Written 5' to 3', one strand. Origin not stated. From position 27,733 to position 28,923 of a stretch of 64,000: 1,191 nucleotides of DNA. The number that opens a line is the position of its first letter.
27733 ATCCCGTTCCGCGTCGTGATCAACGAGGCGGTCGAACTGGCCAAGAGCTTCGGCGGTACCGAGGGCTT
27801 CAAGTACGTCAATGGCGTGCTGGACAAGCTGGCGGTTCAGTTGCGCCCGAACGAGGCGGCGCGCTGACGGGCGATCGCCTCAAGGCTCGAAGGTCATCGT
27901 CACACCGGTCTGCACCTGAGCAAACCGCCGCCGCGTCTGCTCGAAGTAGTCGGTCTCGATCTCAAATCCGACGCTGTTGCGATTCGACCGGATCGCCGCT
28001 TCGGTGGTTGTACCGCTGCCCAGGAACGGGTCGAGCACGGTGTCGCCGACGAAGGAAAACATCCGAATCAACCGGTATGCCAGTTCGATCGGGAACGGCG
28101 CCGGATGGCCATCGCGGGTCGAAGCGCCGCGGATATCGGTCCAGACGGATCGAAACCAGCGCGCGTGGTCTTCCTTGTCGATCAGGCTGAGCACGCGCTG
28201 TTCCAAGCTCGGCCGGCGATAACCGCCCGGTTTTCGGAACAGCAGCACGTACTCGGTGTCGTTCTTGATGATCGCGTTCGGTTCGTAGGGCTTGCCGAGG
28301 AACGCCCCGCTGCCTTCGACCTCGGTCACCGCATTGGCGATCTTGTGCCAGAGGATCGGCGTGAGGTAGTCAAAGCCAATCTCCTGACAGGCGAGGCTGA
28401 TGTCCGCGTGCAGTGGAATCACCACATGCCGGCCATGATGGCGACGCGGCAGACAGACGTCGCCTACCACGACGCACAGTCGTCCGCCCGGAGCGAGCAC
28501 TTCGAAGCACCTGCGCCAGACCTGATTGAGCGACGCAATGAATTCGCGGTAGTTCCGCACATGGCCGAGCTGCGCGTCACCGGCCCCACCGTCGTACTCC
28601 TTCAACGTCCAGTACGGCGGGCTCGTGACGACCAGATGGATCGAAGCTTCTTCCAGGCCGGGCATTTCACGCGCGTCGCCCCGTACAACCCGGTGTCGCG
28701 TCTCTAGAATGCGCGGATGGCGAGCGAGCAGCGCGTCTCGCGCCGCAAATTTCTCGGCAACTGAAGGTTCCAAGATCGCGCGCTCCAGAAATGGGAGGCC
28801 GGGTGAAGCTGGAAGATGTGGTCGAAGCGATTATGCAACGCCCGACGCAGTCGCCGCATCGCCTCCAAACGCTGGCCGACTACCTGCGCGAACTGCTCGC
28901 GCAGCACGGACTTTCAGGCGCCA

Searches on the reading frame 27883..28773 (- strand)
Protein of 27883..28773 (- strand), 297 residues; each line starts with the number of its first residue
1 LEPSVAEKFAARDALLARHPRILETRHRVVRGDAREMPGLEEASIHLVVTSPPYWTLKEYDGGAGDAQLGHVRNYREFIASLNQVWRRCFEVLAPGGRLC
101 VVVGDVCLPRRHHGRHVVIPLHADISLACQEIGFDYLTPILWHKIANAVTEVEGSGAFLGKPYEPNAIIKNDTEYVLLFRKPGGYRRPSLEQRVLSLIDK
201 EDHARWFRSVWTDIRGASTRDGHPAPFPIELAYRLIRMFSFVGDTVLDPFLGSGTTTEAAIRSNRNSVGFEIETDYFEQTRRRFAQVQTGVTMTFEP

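Call 89: search_protein_families(library=pfam, proteins=[window:27883-28773:-], max_evalue=0.00001)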
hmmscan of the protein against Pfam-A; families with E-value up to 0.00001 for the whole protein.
window:27883-28773:- (297 aa): 1 family
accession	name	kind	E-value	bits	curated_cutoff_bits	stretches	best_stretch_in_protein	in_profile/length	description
PF01555.25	N6_N4_Mtase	-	1.6e-41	143.1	26.7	1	45-280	1-219/221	DNA methylase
